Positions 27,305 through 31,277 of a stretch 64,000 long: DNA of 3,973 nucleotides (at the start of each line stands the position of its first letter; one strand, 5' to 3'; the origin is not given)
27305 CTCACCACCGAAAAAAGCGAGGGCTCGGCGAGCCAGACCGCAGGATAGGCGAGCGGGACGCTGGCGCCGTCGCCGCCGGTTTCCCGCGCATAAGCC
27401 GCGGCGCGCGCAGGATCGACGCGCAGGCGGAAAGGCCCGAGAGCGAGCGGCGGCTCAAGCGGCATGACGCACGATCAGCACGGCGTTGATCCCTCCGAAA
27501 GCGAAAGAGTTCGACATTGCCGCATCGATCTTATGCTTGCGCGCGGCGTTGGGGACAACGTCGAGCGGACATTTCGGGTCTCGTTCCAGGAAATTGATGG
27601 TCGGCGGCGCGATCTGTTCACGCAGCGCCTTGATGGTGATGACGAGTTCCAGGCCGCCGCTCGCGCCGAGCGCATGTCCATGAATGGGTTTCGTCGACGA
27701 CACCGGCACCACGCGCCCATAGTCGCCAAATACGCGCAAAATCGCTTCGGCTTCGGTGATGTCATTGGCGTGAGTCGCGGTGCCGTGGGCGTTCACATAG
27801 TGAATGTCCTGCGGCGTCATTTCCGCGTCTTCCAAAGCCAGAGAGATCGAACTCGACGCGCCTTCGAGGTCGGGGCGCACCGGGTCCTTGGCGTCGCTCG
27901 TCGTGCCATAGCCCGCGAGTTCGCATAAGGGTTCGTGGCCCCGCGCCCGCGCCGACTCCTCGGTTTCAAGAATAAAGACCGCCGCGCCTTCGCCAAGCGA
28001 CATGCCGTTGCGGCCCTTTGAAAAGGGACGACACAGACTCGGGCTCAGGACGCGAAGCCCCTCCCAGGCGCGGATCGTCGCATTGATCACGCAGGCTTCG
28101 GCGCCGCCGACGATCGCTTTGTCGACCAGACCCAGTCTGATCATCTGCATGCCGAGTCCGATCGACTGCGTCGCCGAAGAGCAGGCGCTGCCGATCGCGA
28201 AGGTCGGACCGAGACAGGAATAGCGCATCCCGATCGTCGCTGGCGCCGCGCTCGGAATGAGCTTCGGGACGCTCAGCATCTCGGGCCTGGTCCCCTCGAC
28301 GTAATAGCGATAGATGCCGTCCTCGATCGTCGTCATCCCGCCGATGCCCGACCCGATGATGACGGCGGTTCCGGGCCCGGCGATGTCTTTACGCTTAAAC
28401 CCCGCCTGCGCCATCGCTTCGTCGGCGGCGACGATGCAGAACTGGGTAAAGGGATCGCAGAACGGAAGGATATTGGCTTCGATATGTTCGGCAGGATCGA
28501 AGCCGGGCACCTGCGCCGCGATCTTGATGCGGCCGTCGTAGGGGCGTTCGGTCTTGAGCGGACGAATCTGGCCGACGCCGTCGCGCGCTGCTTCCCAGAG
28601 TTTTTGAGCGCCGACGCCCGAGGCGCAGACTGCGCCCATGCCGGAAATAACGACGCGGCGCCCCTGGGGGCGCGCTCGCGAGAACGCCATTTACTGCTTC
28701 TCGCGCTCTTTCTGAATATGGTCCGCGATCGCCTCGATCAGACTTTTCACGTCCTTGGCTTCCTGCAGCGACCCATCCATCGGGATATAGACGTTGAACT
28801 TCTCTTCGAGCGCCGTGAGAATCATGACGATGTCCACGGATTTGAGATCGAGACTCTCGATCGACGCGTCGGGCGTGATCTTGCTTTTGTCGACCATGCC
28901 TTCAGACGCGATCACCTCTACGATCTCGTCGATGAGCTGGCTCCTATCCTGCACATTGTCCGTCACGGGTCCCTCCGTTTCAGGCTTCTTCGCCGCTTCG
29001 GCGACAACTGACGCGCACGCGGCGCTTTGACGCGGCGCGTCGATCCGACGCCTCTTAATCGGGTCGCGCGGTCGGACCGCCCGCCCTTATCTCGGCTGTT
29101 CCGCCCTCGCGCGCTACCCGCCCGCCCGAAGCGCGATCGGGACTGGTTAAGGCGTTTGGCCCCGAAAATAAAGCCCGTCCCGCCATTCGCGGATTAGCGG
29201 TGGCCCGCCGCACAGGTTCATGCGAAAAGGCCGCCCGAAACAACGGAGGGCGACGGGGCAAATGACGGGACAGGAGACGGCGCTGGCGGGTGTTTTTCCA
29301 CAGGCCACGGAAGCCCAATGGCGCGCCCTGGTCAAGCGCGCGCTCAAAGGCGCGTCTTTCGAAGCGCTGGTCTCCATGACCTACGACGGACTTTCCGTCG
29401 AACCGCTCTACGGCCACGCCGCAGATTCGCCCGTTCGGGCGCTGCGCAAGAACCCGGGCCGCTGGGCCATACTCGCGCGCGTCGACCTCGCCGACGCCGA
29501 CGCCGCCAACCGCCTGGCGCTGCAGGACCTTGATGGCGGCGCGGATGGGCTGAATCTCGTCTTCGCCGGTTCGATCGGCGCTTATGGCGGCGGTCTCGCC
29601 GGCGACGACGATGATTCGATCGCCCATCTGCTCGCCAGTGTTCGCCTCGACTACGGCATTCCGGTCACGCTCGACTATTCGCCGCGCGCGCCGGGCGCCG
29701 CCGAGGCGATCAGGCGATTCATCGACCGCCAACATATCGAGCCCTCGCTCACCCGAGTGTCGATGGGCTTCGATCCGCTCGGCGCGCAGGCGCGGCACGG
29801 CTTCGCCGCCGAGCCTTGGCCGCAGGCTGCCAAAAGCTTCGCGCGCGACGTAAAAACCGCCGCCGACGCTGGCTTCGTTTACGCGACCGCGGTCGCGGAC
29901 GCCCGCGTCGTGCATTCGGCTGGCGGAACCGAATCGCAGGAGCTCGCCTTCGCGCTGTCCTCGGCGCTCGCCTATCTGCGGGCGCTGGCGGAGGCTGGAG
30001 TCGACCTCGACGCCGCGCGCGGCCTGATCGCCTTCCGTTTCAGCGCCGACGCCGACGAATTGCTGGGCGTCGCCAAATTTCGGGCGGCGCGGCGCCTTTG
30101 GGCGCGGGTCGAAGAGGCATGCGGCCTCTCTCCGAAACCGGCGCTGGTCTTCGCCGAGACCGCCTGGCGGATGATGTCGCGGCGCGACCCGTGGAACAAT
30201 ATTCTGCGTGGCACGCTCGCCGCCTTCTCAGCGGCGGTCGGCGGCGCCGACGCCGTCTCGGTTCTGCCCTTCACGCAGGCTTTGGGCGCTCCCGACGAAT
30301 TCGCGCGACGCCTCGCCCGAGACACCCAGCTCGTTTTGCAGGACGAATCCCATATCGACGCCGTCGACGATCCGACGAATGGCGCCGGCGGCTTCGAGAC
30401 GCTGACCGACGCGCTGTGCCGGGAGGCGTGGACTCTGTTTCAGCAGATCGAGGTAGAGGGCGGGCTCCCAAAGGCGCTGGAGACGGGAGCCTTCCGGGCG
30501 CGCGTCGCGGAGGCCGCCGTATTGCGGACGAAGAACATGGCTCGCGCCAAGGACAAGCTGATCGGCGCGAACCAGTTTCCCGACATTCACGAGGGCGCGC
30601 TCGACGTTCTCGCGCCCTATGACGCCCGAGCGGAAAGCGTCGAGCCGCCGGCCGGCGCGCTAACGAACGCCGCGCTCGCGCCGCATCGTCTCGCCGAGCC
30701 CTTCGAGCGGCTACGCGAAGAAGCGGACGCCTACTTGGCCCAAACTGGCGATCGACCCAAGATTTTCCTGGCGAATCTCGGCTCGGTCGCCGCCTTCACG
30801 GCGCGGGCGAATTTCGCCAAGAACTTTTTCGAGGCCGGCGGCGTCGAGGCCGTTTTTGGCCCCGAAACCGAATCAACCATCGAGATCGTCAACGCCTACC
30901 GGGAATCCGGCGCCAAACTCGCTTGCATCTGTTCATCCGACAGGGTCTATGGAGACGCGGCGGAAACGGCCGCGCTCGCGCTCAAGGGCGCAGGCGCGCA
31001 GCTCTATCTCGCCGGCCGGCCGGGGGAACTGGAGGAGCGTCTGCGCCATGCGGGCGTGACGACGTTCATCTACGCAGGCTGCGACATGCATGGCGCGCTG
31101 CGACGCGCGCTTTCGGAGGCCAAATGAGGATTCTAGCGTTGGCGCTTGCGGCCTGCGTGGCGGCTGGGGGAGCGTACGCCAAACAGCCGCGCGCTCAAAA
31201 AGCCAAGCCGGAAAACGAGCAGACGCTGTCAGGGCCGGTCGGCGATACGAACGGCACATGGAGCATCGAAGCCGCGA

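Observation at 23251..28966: Seven-gene fatty-acid-synthase plus double glycosyltransferase operon: candidate unknown glycolipid pathway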

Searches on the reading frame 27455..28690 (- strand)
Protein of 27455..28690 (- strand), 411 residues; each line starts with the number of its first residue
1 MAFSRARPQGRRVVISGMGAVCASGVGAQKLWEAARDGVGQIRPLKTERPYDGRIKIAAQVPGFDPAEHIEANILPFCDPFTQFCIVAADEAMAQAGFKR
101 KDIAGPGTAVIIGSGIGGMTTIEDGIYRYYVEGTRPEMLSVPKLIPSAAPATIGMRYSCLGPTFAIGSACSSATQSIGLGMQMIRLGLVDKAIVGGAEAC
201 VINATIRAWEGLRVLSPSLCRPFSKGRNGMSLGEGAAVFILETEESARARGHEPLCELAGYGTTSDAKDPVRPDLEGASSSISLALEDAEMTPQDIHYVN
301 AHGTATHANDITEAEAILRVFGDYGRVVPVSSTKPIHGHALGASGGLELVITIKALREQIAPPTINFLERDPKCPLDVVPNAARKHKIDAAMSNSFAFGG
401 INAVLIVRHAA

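Call 4: search_protein_families(library=pfam, proteins=[window:27455-28690:-], max_evalue=0.01)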
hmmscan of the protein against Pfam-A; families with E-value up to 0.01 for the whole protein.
window:27455-28690:- (411 aa): 4 families
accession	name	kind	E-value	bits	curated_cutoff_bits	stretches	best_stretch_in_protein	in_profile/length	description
PF00109.32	ketoacyl-synt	-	3.9e-40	138.5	20.8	1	11-247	2-252/252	Beta-ketoacyl synthase, N-terminal domain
PF02801.28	Ketoacyl-synt_C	-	4.1e-31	107.9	20.8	1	255-367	1-118/119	Beta-ketoacyl synthase, C-terminal domain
PF00108.29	Thiolase_N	-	0.001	18.9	26.4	1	162-199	77-114/260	Thiolase, N-terminal domain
PF22691.2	Thiolase_C_1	-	0.01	16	28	0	275-318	17-60/144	Thiolase C-terminal domain-like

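Call 5: search_protein_families(library=ncbifam, proteins=[window:27455-28690:-], max_evalue=0.01)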
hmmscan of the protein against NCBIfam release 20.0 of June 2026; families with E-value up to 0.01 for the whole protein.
window:27455-28690:- (411 aa): 32 families (the best 25 are shown)
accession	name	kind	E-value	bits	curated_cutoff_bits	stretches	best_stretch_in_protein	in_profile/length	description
TIGR03150.1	fabF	equivalog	1.2e-116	389.8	493.75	1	11-408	1-407/407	beta-ketoacyl-ACP synthase II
NF005589.0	PRK07314.1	subfamily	4.6e-111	371.5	387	1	10-409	3-411/413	beta-ketoacyl-ACP synthase II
NF004970.0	PRK06333.1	subfamily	4.5e-100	335.5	525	1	11-408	4-420/424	beta-ketoacyl-ACP synthase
NF006274.0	PRK08439.1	equivalog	8.7e-89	298.1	621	1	11-408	2-404/406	beta-ketoacyl-ACP synthase II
NF006618.0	PRK09185.1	subfamily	4.9e-74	249.7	407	1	12-409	4-392/394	beta-ketoacyl-ACP synthase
NF006587.0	PRK09116.1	equivalog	9.5e-72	242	470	1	11-409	2-406/408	beta-ketoacyl-ACP synthase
NF006434.0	PRK08722.1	equivalog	1.4e-67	228.4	759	1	11-408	4-412/414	beta-ketoacyl-ACP synthase II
NF005076.0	PRK06501.1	equivalog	3e-66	224.1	629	2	155-408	160-421/425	beta-ketoacyl-ACP synthase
NF005916.1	PRK07910.1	equivalog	3e-64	217.5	560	1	12-406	13-414/418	KasA/KasB family beta-ketoacyl-ACP synthase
NF005935.0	PRK07967.1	equivalog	5e-61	206.7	630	1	11-409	2-403/406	beta-ketoacyl-ACP synthase I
NF058662.1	cispenta_AmcF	equivalog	2.1e-60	204.7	325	1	13-407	2-367/369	cispentacin biosynthesis acyltransferase subunit AmcF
NF004618.0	PRK05952.1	equivalog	6.7e-60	203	455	1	12-410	3-383/384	beta-ketoacyl-ACP synthase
NF005490.0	PRK07103.1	equivalog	2.5e-53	181.7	445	1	12-410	5-413/414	polyketide beta-ketoacyl:acyl carrier protein synthase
NF045894.1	PKS_plus_SDR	equivalog_domain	1.3e-28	99.2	1740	1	79-408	88-425/1515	type I polyketide synthase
NF040607.1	mycolic_Pks13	equivalog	1.3e-27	95.8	2100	1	153-409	254-525/1680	polyketide synthase Pks13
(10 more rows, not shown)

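Call 54: search_solved_structures(query=window:27455-28690:-, max_evalue=1e-60)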
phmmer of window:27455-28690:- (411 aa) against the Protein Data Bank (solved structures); distinct sequences matched with E-value up to 1e-60: 30.
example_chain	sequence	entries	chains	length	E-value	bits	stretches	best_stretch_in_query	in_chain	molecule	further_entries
5sxo_A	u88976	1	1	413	2.7e-85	290.3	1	11-408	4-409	3-oxoacyl-[acyl-carrier-protein] synthase 2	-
3o04_A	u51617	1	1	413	1e-84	288.4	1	11-408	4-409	beta-keto-acyl carrier protein synthase II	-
2gqd_A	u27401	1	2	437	3.2e-82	280.2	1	8-408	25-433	3-oxoacyl-[acyl-carrier-protein] synthase 2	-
1j3n_A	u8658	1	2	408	4.2e-80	273.2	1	11-408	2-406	3-oxoacyl-(acyl-carrier protein) synthase II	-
4ls5_A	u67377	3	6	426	7.1e-77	262.6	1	11-408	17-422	3-oxoacyl-[acyl-carrier-protein] synthase 2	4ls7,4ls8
4ls6_A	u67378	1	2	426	2.3e-76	260.9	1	11-408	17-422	3-oxoacyl-[acyl-carrier-protein] synthase 2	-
4b7v_A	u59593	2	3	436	5.7e-72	246.5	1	10-409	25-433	3-OXOACYL-[ACYL-CARRIER-PROTEIN] SYNTHASE 2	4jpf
8qm1_A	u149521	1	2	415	8.1e-72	245.9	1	10-409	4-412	3-oxoacyl-[acyl-carrier-protein] synthase 2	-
1e5m_A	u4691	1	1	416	4.1e-71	243.6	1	9-406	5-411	BETA KETOACYL ACYL CARRIER PROTEIN SYNTHASE II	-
8cn8_A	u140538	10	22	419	1e-70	242.3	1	9-409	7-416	3-oxoacyl-[acyl-carrier-protein] synthase 2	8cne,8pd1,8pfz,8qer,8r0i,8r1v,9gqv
8pj0_A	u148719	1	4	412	2.1e-70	241.3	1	11-409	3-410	3-oxoacyl-[acyl-carrier-protein] synthase 2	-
4jb6_A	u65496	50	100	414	3.5e-70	240.6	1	10-409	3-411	3-oxoacyl-[acyl-carrier-protein] synthase 2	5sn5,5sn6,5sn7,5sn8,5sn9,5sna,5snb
8cou_A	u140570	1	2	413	3.5e-70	240.6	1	10-409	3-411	3-oxoacyl-[acyl-carrier-protein] synthase 2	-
7oc0_A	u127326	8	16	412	4.2e-70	240.3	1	11-409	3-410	3-oxoacyl-[acyl-carrier-protein] synthase 2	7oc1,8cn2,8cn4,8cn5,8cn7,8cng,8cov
4qav_A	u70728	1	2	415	1.5e-68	235.1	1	10-408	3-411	3-oxoacyl-[acyl-carrier-protein] synthase 2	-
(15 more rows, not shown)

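Call 64: search_dna_similar(query=window:27455-28690:-, collection=plasmids, mode=protein, max_rows=25, max_evalue=1e-40)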
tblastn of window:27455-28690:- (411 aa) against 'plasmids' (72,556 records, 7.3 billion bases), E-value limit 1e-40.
Records with a match: 652; places in all: 749; records where one place covers at least 80% of the query: 634.
Best place of each record, by identity: <60% 652.
By first word of the organism name: Streptomyces 146; Rhizobium 101; Sinorhizobium 79; Pantoea 50; Bacillus 43; Priestia 18; Serratia 18; Escherichia 12; Pseudoalteromonas 10; Agrobacterium 9; and 79 more.
By predicted mobility (MOB-suite, as given by PLSDB): non-mobilizable 345; conjugative 208; mobilizable 99.
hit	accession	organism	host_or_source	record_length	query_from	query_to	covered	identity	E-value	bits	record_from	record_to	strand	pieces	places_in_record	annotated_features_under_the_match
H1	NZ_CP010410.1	Xanthomonas sacchari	cell culture,rice seeds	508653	6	405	97%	48.0%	3e-106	351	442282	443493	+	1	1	beta-ketoacyl-[acyl-carrier-protein] synthase family protein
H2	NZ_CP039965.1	Pseudorhodobacter turbinis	single bacterial isolate,Turban shell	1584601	11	408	97%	43.4%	7e-93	312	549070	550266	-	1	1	record has no annotation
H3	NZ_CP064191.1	Rhizobium sp. 007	Onobrychis viciifolia,cell culture,root ...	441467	11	409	97%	43.1%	1e-92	312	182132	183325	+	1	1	beta-ketoacyl-[acyl-carrier-protein] synthase family protein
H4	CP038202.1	Paracoccus ferrooxidans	single cell,bioreactor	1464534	11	410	97%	42.6%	4e-91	307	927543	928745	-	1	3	beta-ketoacyl-[acyl-carrier-protein] synthase family protein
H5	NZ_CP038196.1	Paracoccus versutus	single cell,soil adjacent to the roots ...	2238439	11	410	97%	42.4%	2e-91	308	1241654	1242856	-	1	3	none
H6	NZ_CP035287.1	Paracoccus versutus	whole organism,soil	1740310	11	410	97%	42.4%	6e-91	307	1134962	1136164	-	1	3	none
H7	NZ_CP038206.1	Paracoccus pantotrophus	single cell,soil associated with ...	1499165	11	410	97%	42.4%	9e-91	306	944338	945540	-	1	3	none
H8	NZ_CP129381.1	Rhizobium sp. SSA_523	single cell,Sea water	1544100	11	410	97%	42.4%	2e-80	276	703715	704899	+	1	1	none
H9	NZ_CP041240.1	Sinorhizobium mexicanum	Acaciella angustissima,cell culture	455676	12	407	96%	42.6%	4e-91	307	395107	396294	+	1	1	beta-ketoacyl-[acyl-carrier-protein] synthase family protein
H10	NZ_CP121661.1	Sinorhizobium terangae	Desmanthus virgatus,cell culture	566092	1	407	99%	41.2%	1e-89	303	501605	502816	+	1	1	beta-ketoacyl-[acyl-carrier-protein] synthase family protein | acyl carrier protein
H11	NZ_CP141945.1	Novosphingobium sp. RL4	Rheum palmatum L.,Single ...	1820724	9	410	98%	41.5%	2e-63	227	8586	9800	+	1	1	none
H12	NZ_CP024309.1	Sinorhizobium fredii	Phaseolus vulgaris,cell culture,plant ...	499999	1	410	100%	40.6%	2e-87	297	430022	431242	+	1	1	beta-ketoacyl-[acyl-carrier-protein] synthase family protein | acyl carrier protein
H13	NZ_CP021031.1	Rhizobium sp. NXC14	Phaseolus vulgaris,cell culture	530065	12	410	97%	41.8%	4e-87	296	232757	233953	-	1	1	beta-ketoacyl-[acyl-carrier-protein] synthase family protein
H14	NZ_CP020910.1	Rhizobium etli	Phaseolus vulgaris,cell culture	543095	12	410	97%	41.8%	4e-87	296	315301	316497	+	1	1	beta-ketoacyl-[acyl-carrier-protein] synthase family protein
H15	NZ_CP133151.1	Sinorhizobium chiapasense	Acaciella angustissima,cell culture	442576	12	407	96%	42.1%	7e-90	304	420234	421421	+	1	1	beta-ketoacyl-[acyl-carrier-protein] synthase family protein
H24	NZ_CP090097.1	Neorhizobium galegae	Galega,Cell culture,Plant nodule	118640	3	408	99%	40.4%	5e-88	298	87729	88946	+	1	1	beta-ketoacyl-[acyl-carrier-protein] synthase family protein | acyl carrier protein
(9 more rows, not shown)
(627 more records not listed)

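Call 65: get_annotated_region(hit=H1, flank=9000)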
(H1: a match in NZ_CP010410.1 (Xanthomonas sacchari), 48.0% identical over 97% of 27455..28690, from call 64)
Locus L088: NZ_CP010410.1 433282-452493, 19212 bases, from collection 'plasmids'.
description: Xanthomonas sacchari strain R1 plasmid unnamed, complete sequence
organism: Xanthomonas sacchari (NCBI taxid 56458)
taxonomy: Bacteria; Pseudomonadota; Gammaproteobacteria; Lysobacterales; Lysobacteraceae; Xanthomonas; Xanthomonas sacchari
host: -; source: cell culture,rice seeds; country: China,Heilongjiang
typing (MOB-suite, as given by PLSDB): non-mobilizable
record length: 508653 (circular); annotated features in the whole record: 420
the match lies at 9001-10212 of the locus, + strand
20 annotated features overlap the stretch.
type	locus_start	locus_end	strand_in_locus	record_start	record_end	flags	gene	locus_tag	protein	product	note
CDS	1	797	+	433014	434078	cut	-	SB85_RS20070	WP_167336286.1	TolC family protein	GO:0055085 - transmembrane transport [Evidence IEA]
CDS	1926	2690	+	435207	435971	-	-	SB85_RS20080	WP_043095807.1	ABC transporter ATP-binding protein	-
CDS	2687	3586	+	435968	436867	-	-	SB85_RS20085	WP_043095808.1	HlyD family efflux transporter periplasmic adaptor subunit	-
CDS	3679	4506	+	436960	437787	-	-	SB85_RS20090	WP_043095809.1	alpha/beta fold hydrolase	-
CDS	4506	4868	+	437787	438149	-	-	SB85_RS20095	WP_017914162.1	EamA family transporter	-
CDS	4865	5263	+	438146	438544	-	-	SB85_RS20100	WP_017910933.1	EamA family transporter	-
CDS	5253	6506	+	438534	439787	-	-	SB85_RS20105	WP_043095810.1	DegT/DnrJ/EryC1/StrS family aminotransferase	-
CDS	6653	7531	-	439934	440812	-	-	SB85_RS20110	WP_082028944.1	arginase family protein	-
CDS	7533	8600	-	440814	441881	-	-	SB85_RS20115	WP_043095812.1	GNAT family N-acetyltransferase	-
CDS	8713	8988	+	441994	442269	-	-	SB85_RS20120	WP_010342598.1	acyl carrier protein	GO:0006633 - fatty acid biosynthetic process [Evidence IEA]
CDS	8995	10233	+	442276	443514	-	-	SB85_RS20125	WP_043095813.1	beta-ketoacyl-[acyl-carrier-protein] synthase family protein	GO:0006633 - fatty acid biosynthetic process [Evidence IEA]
CDS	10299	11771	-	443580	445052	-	-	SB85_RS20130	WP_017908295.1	aminotransferase class III-fold pyridoxal phosphate-dependent enzyme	-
CDS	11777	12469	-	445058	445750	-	-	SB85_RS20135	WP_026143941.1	MtnX-like HAD-IB family phosphatase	-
CDS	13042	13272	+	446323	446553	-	-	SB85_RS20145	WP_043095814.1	hypothetical protein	-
CDS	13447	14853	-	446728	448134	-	hemN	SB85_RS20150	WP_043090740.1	oxygen-independent coproporphyrinogen III oxidase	GO:0006779 - porphyrin-containing compound biosynthetic process [Evidence IEA]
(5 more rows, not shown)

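Call 80: get_annotated_region(hit=H24, flank=4000)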
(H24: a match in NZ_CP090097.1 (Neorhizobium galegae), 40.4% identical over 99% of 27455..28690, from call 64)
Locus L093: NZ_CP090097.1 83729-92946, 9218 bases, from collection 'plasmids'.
description: Neorhizobium galegae strain 7g plasmid pNg7g2, complete sequence
organism: Neorhizobium galegae (NCBI taxid 399)
taxonomy: Bacteria; Pseudomonadota; Alphaproteobacteria; Hyphomicrobiales; Rhizobiaceae; Neorhizobium; Neorhizobium galegae
host: -; source: Galega,Cell culture,Plant nodule; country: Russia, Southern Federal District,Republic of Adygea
typing (MOB-suite, as given by PLSDB): non-mobilizable
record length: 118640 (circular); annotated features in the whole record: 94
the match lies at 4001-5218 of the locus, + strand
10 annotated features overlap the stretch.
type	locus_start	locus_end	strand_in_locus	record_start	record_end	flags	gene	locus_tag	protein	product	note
CDS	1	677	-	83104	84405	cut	nodC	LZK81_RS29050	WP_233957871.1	chitooligosaccharide synthase NodC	GO:0009877 - nodulation [Evidence IEA]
CDS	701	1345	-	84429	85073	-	nodB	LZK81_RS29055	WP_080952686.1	chitooligosaccharide deacetylase NodB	GO:0009877 - nodulation [Evidence IEA]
CDS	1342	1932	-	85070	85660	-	-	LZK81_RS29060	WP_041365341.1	NodA family N-acyltransferase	GO:0009877 - nodulation [Evidence IEA]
CDS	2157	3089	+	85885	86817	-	nodD1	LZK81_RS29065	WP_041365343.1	transcriptional regulator NodD1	-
CDS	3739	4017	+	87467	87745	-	-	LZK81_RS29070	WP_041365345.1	acyl carrier protein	GO:0006633 - fatty acid biosynthetic process [Evidence IEA]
CDS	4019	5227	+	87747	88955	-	-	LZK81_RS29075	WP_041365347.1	beta-ketoacyl-[acyl-carrier-protein] synthase family protein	GO:0006633 - fatty acid biosynthetic process [Evidence IEA]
CDS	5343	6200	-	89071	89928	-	-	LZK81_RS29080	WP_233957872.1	IS5 family transposase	-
CDS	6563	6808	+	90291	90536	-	-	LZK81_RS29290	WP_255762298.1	transposase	GO:0006313 - DNA transposition [Evidence IEA]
CDS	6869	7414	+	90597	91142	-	-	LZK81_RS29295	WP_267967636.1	DDE-type integrase/transposase/recombinase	GO:0015074 - DNA integration [Evidence IEA]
CDS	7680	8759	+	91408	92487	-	-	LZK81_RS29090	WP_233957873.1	IS110 family transposase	-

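Call 81: get_annotated_region(hit=H14, flank=4000)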
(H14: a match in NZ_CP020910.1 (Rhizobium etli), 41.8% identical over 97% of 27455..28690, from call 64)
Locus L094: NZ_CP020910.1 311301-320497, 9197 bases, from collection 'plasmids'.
description: Rhizobium etli strain NXC12 plasmid pRetNXC12d, complete sequence
organism: Rhizobium etli (NCBI taxid 29449)
taxonomy: Bacteria; Pseudomonadota; Alphaproteobacteria; Hyphomicrobiales; Rhizobiaceae; Rhizobium; Rhizobium etli
host: -; source: Phaseolus vulgaris,cell culture; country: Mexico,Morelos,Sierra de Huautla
typing (MOB-suite, as given by PLSDB): conjugative; replicon rep_cluster_287; relaxase MOBQ; mating-pair formation MPF_T
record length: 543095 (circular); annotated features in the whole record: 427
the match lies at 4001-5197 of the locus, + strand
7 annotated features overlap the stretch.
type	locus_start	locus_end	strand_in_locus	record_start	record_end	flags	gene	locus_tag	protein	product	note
CDS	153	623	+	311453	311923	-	-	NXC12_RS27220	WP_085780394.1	pseudoazurin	-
CDS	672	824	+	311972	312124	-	-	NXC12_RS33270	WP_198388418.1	hypothetical protein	-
CDS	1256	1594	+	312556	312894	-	tnpB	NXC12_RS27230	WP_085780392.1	IS66 family insertion sequence element accessory protein TnpB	-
CDS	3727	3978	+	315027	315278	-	-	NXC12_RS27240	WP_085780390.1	phosphopantetheine-binding protein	-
CDS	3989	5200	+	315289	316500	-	-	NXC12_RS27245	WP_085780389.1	beta-ketoacyl-[acyl-carrier-protein] synthase family protein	GO:0006633 - fatty acid biosynthetic process [Evidence IEA]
CDS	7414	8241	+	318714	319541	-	-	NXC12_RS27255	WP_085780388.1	sterol desaturase family protein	GO:0008610 - lipid biosynthetic process [Evidence IEA]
CDS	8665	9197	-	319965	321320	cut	hemN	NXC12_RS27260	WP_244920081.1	oxygen-independent coproporphyrinogen III oxidase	GO:0006779 - porphyrin-containing compound biosynthetic process [Evidence IEA]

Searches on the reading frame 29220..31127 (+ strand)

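Call 9: search_protein_families(library=pfam, proteins=[window:29220-31127:+], max_evalue=0.001)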
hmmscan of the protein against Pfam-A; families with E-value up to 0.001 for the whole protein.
window:29220-31127:+ (635 aa): 1 family
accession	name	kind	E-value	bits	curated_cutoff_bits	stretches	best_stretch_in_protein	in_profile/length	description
PF01642.28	MM_CoA_mutase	-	7.4e-89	299.1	22.1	1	76-543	41-502/512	Methylmalonyl-CoA mutase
